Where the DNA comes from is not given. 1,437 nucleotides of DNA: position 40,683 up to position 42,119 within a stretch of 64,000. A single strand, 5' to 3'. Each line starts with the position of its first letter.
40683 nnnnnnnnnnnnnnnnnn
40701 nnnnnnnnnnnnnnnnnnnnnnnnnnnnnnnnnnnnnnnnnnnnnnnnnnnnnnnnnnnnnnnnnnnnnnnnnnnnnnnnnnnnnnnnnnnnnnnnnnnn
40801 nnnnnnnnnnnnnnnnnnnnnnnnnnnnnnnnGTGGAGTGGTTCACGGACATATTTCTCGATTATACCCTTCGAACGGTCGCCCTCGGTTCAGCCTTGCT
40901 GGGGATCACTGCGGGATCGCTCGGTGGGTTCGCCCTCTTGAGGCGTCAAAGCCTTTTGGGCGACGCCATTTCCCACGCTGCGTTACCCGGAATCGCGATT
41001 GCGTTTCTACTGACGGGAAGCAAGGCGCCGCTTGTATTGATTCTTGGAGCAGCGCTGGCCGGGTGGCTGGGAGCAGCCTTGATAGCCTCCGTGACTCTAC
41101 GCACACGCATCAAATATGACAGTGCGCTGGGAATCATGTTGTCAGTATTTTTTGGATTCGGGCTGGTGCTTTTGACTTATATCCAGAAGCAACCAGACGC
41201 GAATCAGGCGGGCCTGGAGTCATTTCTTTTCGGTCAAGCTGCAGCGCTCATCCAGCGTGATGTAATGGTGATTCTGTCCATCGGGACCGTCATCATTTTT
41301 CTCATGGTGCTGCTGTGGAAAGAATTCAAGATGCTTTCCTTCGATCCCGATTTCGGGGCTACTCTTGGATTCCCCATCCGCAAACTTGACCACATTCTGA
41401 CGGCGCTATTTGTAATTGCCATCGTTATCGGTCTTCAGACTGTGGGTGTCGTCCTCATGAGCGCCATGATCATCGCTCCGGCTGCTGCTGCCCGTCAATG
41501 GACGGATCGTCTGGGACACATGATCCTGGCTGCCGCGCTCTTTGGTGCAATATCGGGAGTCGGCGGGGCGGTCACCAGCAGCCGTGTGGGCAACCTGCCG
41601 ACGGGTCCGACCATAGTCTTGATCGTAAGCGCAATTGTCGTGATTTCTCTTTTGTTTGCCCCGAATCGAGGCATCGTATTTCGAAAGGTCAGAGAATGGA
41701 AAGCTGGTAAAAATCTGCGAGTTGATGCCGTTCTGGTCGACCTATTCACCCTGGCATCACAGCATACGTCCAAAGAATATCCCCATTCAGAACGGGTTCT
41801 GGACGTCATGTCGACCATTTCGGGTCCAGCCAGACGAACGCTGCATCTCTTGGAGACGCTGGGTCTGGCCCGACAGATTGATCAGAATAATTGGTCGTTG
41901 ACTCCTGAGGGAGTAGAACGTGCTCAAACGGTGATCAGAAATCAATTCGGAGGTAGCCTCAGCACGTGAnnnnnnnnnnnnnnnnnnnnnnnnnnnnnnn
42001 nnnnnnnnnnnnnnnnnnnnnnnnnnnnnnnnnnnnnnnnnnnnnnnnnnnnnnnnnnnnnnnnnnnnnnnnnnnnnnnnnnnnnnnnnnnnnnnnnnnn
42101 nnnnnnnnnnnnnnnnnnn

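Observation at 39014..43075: Metal ABC importer whose two permeases each end in a DtxR-like winged-helix extension, behind a perfect 16-bp DtxR-box-like palindrome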

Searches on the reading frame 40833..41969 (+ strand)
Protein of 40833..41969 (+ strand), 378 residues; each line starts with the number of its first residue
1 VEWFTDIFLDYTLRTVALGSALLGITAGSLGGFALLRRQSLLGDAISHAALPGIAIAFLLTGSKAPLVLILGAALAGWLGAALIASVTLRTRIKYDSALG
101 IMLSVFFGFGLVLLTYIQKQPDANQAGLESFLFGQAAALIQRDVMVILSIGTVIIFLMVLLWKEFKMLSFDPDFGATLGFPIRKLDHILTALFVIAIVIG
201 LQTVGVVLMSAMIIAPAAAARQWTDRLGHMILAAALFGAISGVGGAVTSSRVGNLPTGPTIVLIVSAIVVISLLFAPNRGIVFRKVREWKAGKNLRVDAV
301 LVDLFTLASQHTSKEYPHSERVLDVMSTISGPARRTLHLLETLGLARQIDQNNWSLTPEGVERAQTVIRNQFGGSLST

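Call 3: search_protein_families(library=pfam, proteins=[window:40833-41969:+], max_evalue=1)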
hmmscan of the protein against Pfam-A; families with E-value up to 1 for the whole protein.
window:40833-41969:+ (378 aa): 4 families
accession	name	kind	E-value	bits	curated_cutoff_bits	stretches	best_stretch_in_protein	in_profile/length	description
PF00950.22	ABC-3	-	8.2e-70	235.7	20.1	1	11-275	3-257/258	ABC 3 transport family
PF01032.23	FecCD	-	3.6e-07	30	26.5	1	46-274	79-306/311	FecCD transport family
PF15592.11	Imm41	-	0.059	13.8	26.9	1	140-167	49-74/112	Immunity protein 41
PF11321.13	DUF3123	-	0.21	11.9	27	1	251-270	9-28/62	Protein of unknown function (DUF3123)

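Call 4: search_protein_families(library=ncbifam, proteins=[window:40833-41969:+], max_evalue=1)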
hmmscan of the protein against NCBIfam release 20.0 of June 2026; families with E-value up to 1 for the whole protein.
window:40833-41969:+ (378 aa): 4 families
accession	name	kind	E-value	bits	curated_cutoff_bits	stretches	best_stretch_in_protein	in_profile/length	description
TIGR03770.1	anch_rpt_perm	equivalog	4.8e-48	164.2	296.8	1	21-276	25-270/270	anchored repeat-type ABC transporter permease subunit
NF040871.1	AztB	equivalog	4.9e-43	147.7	280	1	3-264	2-253/254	zinc ABC transporter permease AztB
NF040927.1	ABC_perm_SloB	subfamily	1.5e-42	146.2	460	1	14-280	12-268/271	metal ABC transporter permease subunit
NF007089.0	PRK09543.1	equivalog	2.6e-25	89.5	284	1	18-274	10-256/261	zinc ABC transporter permease subunit ZnuB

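Call 7: find_homologous_proteins(query=window:40833-41969:+, max_evalue=1e-10)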
Query window:40833-41969:+ (378 aa): 8000 proteins with E <= 1e-10 among 8000 candidates; the best 120 are listed.
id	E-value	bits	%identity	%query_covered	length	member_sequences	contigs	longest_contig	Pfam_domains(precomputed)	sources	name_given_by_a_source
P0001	6.8e-223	758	94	99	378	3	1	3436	PF01032.24,PF00950.23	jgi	-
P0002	4.0e-208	709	88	100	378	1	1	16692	PF01032.24,PF00950.23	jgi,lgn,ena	-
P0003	2.3e-187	641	81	99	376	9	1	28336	PF01032.24,PF00950.23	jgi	-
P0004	3.0e-187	640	80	99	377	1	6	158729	PF01032.24,PF00950.23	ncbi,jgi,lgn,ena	jgi:manganese/zinc/iron transport system permease protein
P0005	6.0e-187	639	80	99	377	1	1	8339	PF01032.24,PF00950.23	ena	-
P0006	7.9e-187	639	80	99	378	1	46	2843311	PF01032.24,PF00950.23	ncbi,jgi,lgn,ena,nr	ncbi:MAG: metal ABC transporter permease [Bacteroidetes bacterium]|nr:metal ABC transporter permease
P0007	2.1e-186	638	80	99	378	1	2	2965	PF01032.24,PF00950.23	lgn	-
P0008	3.6e-186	637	80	99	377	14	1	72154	PF01032.24,PF00950.23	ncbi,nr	ncbi:MAG: metal ABC transporter permease [Bacteroidetes Order II. Incertae sedis bacterium]|nr:metal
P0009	8.1e-186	636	80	99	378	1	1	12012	PF01032.24,PF00950.23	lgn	-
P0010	9.2e-185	632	78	99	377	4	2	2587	PF00950.23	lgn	-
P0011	1.0e-183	629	78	99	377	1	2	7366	PF00950.23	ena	-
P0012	1.1e-183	629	80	99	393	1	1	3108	PF01032.24,PF00950.23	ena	-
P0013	2.2e-182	624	79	99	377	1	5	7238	PF01032.24,PF00950.23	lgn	-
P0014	2.3e-182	624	79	99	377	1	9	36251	PF01032.24,PF00950.23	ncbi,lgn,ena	-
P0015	2.5e-182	624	80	99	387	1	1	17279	PF01032.24,PF00950.23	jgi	-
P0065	4.2e-142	492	64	97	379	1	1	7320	PF01032.24,PF00950.23,PF25213.2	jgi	jgi:manganese/zinc/iron transport system permease protein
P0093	8.9e-140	484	62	98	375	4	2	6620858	PF01032.24,PF00950.23,PF25213.2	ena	-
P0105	4.5e-139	482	62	98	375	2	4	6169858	PF01032.24,PF00950.23,PF25213.2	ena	-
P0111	7.0e-139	481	62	97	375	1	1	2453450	PF01032.24,PF00950.23,PF25213.2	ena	-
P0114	1.8e-138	480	62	98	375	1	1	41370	PF01032.24,PF00950.23,PF25213.2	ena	-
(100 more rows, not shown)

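Call 8: search_protein_families(library=pfam, proteins=[P0065, P0093, P0105, P0111, P0114], max_evalue=1)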
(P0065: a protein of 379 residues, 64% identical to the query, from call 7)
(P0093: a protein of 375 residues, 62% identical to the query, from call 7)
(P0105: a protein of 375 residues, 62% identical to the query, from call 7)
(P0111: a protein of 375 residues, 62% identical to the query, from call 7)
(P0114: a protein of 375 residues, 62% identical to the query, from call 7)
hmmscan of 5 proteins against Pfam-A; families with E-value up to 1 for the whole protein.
P0065 (379 aa): 6 families
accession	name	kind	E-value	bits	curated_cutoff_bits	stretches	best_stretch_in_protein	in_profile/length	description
PF00950.22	ABC-3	-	2.3e-69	234.2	20.1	1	15-277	4-256/258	ABC 3 transport family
PF01032.23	FecCD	-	1.4e-07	31.3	26.5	1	49-261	79-294/311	FecCD transport family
PF25213.1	HVO_A0261_N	-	2.5e-05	24.5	35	1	328-373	33-77/86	HVO_A0261 N-terminal domain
PF17778.7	BLACT_WH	-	0.017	15.5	22.8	1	334-357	23-46/46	Beta-lactamase associated winged helix domain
PF12802.13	MarR_2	-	0.12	13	27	1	332-355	33-56/61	MarR family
PF21980.2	MksE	-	0.13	13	27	1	317-363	109-155/163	Condensin complex protein MksE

P0093 (375 aa): 4 families
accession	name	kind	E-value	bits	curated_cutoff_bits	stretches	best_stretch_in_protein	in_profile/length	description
PF00950.22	ABC-3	-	2.6e-70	237.4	20.1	1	15-278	4-257/258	ABC 3 transport family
PF01032.23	FecCD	-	6.7e-08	32.4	26.5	1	49-271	79-303/311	FecCD transport family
PF25213.1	HVO_A0261_N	-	3.3e-06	27.3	35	1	327-371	32-76/86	HVO_A0261 N-terminal domain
PF00392.27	GntR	-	0.14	12.2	27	1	327-352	32-57/64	Bacterial regulatory proteins, gntR family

P0105 (375 aa): 4 families
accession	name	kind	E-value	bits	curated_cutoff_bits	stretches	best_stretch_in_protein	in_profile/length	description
PF00950.22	ABC-3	-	2e-69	234.4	20.1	1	15-278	4-257/258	ABC 3 transport family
PF01032.23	FecCD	-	1.1e-07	31.6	26.5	1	49-271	79-303/311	FecCD transport family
PF25213.1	HVO_A0261_N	-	3.3e-06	27.3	35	1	327-371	32-76/86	HVO_A0261 N-terminal domain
PF00392.27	GntR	-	0.15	12.2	27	1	327-352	32-57/64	Bacterial regulatory proteins, gntR family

P0111 (375 aa): 4 families
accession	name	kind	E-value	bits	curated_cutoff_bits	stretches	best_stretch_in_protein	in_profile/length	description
PF00950.22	ABC-3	-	3.5e-70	236.9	20.1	1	19-278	8-257/258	ABC 3 transport family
PF01032.23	FecCD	-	7.1e-08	32.3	26.5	1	49-271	79-303/311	FecCD transport family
PF25213.1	HVO_A0261_N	-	3.3e-06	27.3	35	1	327-371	32-76/86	HVO_A0261 N-terminal domain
PF00392.27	GntR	-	0.14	12.2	27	1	327-352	32-57/64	Bacterial regulatory proteins, gntR family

P0114 (375 aa): 4 families
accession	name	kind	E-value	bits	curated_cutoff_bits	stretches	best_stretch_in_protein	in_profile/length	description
PF00950.22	ABC-3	-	2.5e-70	237.4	20.1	1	19-278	8-257/258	ABC 3 transport family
PF01032.23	FecCD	-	4e-08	33.1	26.5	1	49-271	79-303/311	FecCD transport family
PF25213.1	HVO_A0261_N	-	3.3e-06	27.3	35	1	327-371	32-76/86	HVO_A0261 N-terminal domain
PF00392.27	GntR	-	0.14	12.2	27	1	327-352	32-57/64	Bacterial regulatory proteins, gntR family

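Call 20: find_related_loci(query=A2, collection=genome_contigs, flank=6000)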
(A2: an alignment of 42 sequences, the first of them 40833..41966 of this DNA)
Query A2 (378 aa) in genome_contigs; peptide patterns used: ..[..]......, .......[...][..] (x = any residue, [..] = any of these).
599 stretches matched a pattern (row limit reached: there are more); 583 encode a relative of the query (tblastn E <= 1e-3); the best 80 are kept; 80 distinct loci.
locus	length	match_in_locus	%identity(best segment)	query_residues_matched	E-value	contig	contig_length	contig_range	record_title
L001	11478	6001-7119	80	1-373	0e+0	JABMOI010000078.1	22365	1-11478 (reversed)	MAG: bacterium isolate bin.449 k141_2215759, whole genome shotgun sequence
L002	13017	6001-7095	68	1-365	2e-153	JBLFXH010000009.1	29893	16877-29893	MAG: Rhodothermales bacterium isolate 3300053785_104 Ga0535658_0002779, whole genome shotgun sequence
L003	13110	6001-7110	62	8-375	2e-147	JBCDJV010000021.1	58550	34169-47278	MAG: Bacteroidota bacterium isolate P01_H01_bin.43 k141_463500_length_58550_cov_28.7448, whole genome shotgun sequence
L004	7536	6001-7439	64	4-369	2e-145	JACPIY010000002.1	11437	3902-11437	MAG: Deltaproteobacteria bacterium isolate NC_groundwater_453_Ag_B-0.1um_42_10 S34_3B_scaffold_90490, whole genome shotg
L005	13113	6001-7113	62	4-374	9e-144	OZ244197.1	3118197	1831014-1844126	MAG: Thermodesulfobacteriota bacterium isolate ec96ddf5-9e38-48dc-a8a0-7131a85d877a genome assembly, chromosome: 1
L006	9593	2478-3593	61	6-377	2e-143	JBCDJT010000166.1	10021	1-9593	MAG: Bacteroidota bacterium isolate P01_H01_bin.41 k141_1999277_length_10021_cov_17.8041, whole genome shotgun sequence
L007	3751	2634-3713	63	6-365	2e-146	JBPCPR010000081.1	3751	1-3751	MAG: Gaiellaceae bacterium isolate TH_ant_mag_187 S1Ck127_3723414_flag_1_multi_5.0000_len_3751, whole genome shotgun seq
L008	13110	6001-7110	61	4-373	5e-142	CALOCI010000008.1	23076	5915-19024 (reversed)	MAG: uncultured Thermodesulfobacteriota bacterium isolate LOGT_bin.0081 genome assembly, contig: contig_95600, whole gen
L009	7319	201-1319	63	1-374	6e-142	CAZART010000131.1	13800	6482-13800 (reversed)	MAG TPA_asm: uncultured Rhodothermales bacterium isolate SRP284430_co1_216 genome assembly, contig: NODE_3007_length_138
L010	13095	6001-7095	63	1-365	2e-140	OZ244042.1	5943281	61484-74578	MAG: Candidatus Poribacteria bacterium isolate 82c2f847-b3a6-4516-8f18-366283cf6473 genome assembly, chromosome: 1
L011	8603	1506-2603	62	4-369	2e-140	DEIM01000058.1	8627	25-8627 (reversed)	MAG TPA_asm: Candidatus Dadabacteria bacterium UBA2774 UBA2774_contig_23705, whole genome shotgun sequence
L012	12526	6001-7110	60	1-370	3e-140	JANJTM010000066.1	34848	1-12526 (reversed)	MAG: Rhodothermales bacterium isolate RX1_metabat.bin.83 RX1_k141_497713, whole genome shotgun sequence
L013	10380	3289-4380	61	2-365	3e-138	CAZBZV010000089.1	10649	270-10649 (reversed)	MAG TPA_asm: uncultured Ignavibacteria bacterium isolate SRP141376_co2_104 genome assembly, contig: NODE_11815_length_10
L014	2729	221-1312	61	2-365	4e-145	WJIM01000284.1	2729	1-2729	MAG: Candidatus Zixiibacteriota bacterium isolate Bin_249 k141_2371030, whole genome shotgun sequence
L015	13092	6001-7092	63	1-364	2e-137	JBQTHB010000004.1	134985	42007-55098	MAG: Deltaproteobacteria bacterium isolate SAW255 c_000000394598, whole genome shotgun sequence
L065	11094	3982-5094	59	1-371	8e-126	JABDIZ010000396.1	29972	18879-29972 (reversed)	MAG: Rhodothermaceae bacterium isolate SS_bin_10 k127_445795, whole genome shotgun sequence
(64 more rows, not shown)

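Call 51: find_homologous_proteins(query=L065:1109-1831:+, max_evalue=1e-20)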
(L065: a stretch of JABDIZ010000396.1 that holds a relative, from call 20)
Query L065:1109-1831:+ (241 aa): 6893 proteins with E <= 1e-20 among 8000 candidates; the best 120 are listed.
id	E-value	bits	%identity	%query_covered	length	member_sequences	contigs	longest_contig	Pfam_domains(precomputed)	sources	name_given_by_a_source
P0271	1.1e-130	452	93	92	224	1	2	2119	PF01047.29,PF12802.14,PF02742.22,PF01325.26,PF04023.21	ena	-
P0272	1.3e-129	449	93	92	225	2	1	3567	PF01047.29,PF12802.14,PF02742.22,PF01325.26,PF04023.21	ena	-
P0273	5.8e-124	430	90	92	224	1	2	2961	PF01047.29,PF02742.22,PF01325.26,PF04023.21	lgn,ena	-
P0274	1.0e-118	413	87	92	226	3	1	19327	PF01047.29,PF02742.22,PF01325.26,PF04023.21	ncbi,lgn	-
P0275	9.5e-118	410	85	92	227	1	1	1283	PF12802.14,PF02742.22,PF01325.26,PF04023.21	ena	-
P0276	3.4e-117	408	85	92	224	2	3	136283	PF02742.22,PF01325.26,PF04023.21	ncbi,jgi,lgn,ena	-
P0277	4.1e-116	405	85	92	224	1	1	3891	PF02742.22,PF01325.26,PF04023.21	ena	-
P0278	4.6e-116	405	85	92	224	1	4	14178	PF02742.22,PF01325.26,PF04023.21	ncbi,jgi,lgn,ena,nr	ncbi:MAG TPA: metal-dependent transcriptional regulator [Rubricoccaceae bacterium]|nr:metal-dependen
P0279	1.9e-115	403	80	93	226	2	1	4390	PF01047.29,PF12802.14,PF02742.22,PF01325.26,PF04023.21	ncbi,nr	ncbi:MAG: metal-dependent transcriptional regulator [Rubricoccaceae bacterium]|nr:metal-dependent tr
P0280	5.4e-115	401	84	92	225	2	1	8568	PF12802.14,PF02742.22,PF01325.26,PF04023.21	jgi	jgi:DtxR family Mn-dependent transcriptional regulator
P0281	5.8e-115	401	85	92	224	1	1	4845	PF02742.22,PF01325.26,PF04023.21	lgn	-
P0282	2.0e-114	399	83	93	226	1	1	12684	PF12802.14,PF02742.22,PF01325.26,PF04023.21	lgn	-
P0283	2.6e-114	399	83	92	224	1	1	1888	PF12802.14,PF02742.22,PF01325.26,PF04023.21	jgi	jgi:DtxR family Mn-dependent transcriptional regulator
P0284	1.1e-113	397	83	92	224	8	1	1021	PF02742.22,PF01325.26,PF04023.21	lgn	-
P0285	1.7e-113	396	82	93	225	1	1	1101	PF12802.14,PF02742.22,PF01325.26,PF04023.21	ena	-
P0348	2.9e-90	320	71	92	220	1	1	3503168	PF02742.22,PF01325.26,PF04023.21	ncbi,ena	-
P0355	5.5e-89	316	70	92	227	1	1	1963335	PF12802.14,PF02742.22,PF01325.26,PF04023.21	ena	-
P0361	6.3e-88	312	72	93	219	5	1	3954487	PF02742.22,PF01325.26,PF04023.21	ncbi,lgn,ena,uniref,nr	ncbi:metal-dependent transcriptional regulator [Rubricoccus marinus]|uniref:Transcriptional regulato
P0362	7.0e-88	312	71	92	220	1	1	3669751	PF01047.29,PF12802.14,PF02742.22,PF01325.26,PF04023.21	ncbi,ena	-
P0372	2.0e-86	308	69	92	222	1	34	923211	PF01047.29,PF12840.14,PF09339.17,PF12802.14,PF02742.22,PF01325.26,PF04023.21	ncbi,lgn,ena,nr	ncbi:MAG: DtxR family transcriptional regulator [Rhodothermaceae bacterium]|nr:DtxR family transcrip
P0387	8.0e-86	306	67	93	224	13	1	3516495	PF01047.29,PF12840.14,PF12802.14,PF02742.22,PF01325.26,PF25213.2,PF04023.21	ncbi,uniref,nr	ncbi:metal-dependent transcriptional regulator [Rubrivirga sp. S365]|uniref:metal-dependent transcri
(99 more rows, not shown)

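Call 52: find_encoding_contigs(protein=P0362, flank=10000, max_places=2)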
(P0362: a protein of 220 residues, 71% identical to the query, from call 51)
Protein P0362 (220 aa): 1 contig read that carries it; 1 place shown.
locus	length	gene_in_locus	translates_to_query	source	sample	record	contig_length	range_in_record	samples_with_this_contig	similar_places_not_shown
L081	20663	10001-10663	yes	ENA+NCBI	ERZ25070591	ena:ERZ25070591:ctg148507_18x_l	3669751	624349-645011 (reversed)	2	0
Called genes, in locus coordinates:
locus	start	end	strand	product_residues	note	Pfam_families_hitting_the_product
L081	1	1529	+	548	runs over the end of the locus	PF00501:AMP-binding, PF13193:AMP-binding_C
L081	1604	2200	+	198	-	PF00258:Flavodoxin_1, PF02525:Flavodoxin_2, PF03358:FMN_red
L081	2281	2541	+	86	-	PF02604:PhdYeFM_antitox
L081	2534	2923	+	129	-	PF01850:PIN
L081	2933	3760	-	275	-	PF00106:adh_short, PF08659:KR, PF13561:adh_short_C2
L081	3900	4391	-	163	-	PF12680:SnoaL_2, PF13474:SnoaL_3 (weak), PF14534:DUF4440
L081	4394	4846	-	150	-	PF01575:MaoC_dehydratas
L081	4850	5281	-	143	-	PF20791:Acyl-ACP_TE_C (weak), PF13279:4HBT_2, PF03061:4HBT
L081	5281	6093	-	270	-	PF00085:Thioredoxin, PF13098:Thioredoxin_2, PF14559:TPR_19 (weak), PF14561:TPR_20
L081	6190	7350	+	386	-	PF26550:Tricorn_2nd (faint), PF07676:PD40, PF26549:Tricorn_N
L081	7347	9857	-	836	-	PF12768:Rax2 (faint), PF07494:Reg_prop (faint), PF19565:DUF6087 (faint), PF08450:SGL (faint), PF18962:Por_Secre_tail (weak)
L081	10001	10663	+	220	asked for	PF01325:Fe_dep_repress, PF01047:MarR (weak), PF12802:MarR_2 (weak), PF02742:Fe_dep_repr_C, PF04023:FeoA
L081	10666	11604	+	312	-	PF01297:ZnuA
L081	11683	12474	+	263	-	PF13481:AAA_25 (faint), PF00005:ABC_tran, PF02463:SMC_N (faint), PF13304:AAA_21 (faint)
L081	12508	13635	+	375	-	PF00950:ABC-3, PF01032:FecCD (weak)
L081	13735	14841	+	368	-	PF00950:ABC-3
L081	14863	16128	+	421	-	PF00999:Na_H_Exchanger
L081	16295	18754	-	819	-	PF01578:Cytochrom_C_asm, PF16327:CcmF_C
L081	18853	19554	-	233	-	PF02660:G3P_acyltransf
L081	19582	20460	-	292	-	-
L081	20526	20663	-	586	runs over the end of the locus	PF12072:RNase_Y_N, PF00013:KH_1 (weak), PF08668:HDOD (weak), PF01966:HD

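Call 53: find_encoding_contigs(protein=P0348, flank=10000, max_places=2)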
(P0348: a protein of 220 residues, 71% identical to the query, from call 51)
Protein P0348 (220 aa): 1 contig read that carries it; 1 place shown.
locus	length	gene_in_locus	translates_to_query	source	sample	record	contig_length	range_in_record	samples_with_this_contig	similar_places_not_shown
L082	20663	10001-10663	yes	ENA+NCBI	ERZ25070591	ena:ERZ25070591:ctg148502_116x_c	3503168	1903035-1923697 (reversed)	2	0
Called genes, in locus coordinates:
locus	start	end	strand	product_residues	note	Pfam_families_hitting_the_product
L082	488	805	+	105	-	PF12732:YtxH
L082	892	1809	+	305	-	PF03883:H2O2_YaaD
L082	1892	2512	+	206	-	PF00485:PRK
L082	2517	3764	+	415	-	PF00128:Alpha-amylase, PF14701:hDGE_amylase (weak), PF00128:Alpha-amylase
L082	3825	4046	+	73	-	-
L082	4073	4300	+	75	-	-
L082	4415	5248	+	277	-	PF00351:Biopterin_H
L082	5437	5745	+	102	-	PF00708:Acylphosphatase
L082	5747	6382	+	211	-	PF02585:PIG-L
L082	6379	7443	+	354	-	PF21360:PylC-like_N, PF15632:ATPgrasp_Ter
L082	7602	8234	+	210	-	PF02811:PHP (weak)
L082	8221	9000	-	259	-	PF00106:adh_short, PF01370:Epimerase (weak), PF08659:KR, PF13561:adh_short_C2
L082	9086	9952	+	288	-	PF17827:PrmC_N, PF05175:MTS, PF06325:PrmA (weak), PF02390:Methyltransf_4 (faint), PF13649:Methyltransf_25, PF13847:Methyltransf_31, PF08241:Methyltransf_11 (weak), PF08242:Methyltransf_12 (weak)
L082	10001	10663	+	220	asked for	PF01325:Fe_dep_repress, PF02742:Fe_dep_repr_C, PF04023:FeoA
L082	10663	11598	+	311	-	PF01297:ZnuA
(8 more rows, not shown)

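Call 54: find_encoding_contigs(protein=P0361, flank=6000, max_places=2)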
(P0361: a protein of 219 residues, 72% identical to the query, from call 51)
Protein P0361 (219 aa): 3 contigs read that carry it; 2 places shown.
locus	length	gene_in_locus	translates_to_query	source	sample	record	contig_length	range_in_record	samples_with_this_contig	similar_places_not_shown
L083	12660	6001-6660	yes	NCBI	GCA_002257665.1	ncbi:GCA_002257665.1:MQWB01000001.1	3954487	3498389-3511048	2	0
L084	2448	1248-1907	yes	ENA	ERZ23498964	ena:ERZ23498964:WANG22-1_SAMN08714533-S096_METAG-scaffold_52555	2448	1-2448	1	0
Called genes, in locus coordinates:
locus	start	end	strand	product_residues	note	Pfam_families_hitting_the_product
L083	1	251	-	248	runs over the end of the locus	PF02602:HEM4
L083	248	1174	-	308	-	PF01379:Porphobil_deam, PF03900:Porphobil_deamC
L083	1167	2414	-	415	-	PF05201:GlutR_N, PF01488:Shikimate_DH, PF13241:NAD_binding_7 (weak), PF00745:GlutR_dimer (weak)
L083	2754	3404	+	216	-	PF12728:HTH_17, PF13411:MerR_1 (weak), PF00376:MerR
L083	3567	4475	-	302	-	PF00561:Abhydrolase_1, PF12146:Hydrolase_4, PF12697:Abhydrolase_6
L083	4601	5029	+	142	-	PF00903:Glyoxalase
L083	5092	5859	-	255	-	PF13557:Phenol_MetA_deg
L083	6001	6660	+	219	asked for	PF01325:Fe_dep_repress, PF02742:Fe_dep_repr_C, PF04023:FeoA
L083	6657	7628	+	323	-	PF01297:ZnuA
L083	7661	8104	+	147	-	PF05635:23S_rRNA_IVP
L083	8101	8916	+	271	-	PF00005:ABC_tran, PF02463:SMC_N (faint), PF13304:AAA_21 (faint)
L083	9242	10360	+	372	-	PF00950:ABC-3, PF01032:FecCD (weak)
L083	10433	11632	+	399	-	PF00950:ABC-3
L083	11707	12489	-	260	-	PF03437:BtpA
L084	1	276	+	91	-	?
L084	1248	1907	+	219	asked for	PF01325:Fe_dep_repress, PF02742:Fe_dep_repr_C, PF04023:FeoA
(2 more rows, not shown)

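Call 55: find_encoding_contigs(protein=P0387, flank=6000, max_places=2)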
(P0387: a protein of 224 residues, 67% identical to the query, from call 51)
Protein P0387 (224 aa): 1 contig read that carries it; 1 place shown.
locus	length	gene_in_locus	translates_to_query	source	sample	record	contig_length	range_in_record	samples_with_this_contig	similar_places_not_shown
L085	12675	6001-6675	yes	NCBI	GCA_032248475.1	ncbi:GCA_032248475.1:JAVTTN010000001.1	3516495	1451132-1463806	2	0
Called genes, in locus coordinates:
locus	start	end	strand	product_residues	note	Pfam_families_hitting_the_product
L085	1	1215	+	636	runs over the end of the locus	PF00664:ABC_membrane, PF00005:ABC_tran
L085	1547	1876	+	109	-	PF12840:HTH_20, PF01022:HTH_5, PF12802:MarR_2 (weak), PF13412:HTH_24 (weak), PF09339:HTH_IclR (weak)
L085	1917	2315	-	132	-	PF13279:4HBT_2, PF03061:4HBT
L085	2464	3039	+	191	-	-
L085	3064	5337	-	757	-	PF13620:CarboxypepD_reg, PF13715:CarbopepD_reg_2, PF07715:Plug, PF00593:TonB_dep_Rec_b-barrel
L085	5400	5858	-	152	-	PF03190:Thioredox_DsbH, PF13098:Thioredoxin_2, PF13899:Thioredoxin_7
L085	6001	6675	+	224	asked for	PF01325:Fe_dep_repress, PF12840:HTH_20 (weak), PF01047:MarR (weak), PF12802:MarR_2 (weak), PF25213:HVO_A0261_N (faint), PF02742:Fe_dep_repr_C, PF04023:FeoA (weak)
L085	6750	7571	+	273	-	PF02535:Zip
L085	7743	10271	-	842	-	PF01578:Cytochrom_C_asm, PF16327:CcmF_C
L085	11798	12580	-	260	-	PF00378:ECH_1, PF16113:ECH_2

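Call 56: find_encoding_contigs(protein=P0355, flank=6000, max_places=2)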
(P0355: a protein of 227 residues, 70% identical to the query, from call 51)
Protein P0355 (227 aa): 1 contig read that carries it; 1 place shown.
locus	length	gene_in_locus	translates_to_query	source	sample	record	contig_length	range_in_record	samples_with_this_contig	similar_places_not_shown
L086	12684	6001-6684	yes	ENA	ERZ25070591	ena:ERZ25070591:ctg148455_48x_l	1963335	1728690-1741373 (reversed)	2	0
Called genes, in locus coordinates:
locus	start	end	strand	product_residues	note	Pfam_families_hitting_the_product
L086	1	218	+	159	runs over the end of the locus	PF13384:HTH_23 (faint), PF13551:HTH_29 (weak), PF13565:HTH_32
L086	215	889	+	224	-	PF13358:DDE_3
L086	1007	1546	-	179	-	-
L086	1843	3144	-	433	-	PF13562:NTP_transf_4, PF00132:Hexapep (faint)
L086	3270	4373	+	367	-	PF04307:YdjM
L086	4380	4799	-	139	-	PF04314:LpqE-like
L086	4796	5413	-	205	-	PF02630:SCO1-SenC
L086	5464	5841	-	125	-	-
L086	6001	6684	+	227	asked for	PF01325:Fe_dep_repress, PF12802:MarR_2 (faint), PF02742:Fe_dep_repr_C, PF04023:FeoA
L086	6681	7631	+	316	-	PF01297:ZnuA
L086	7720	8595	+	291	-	PF13481:AAA_25 (faint), PF00005:ABC_tran, PF02463:SMC_N (faint), PF13304:AAA_21 (faint)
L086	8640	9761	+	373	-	PF00950:ABC-3, PF01032:FecCD (weak)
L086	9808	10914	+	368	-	PF00950:ABC-3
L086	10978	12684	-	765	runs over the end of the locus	PF08447:PAS_3, PF00989:PAS, PF13426:PAS_9, PF00989:PAS, PF13426:PAS_9, PF08448:PAS_4, PF07730:HisKA_3, PF02518:HATPase_c, +3 more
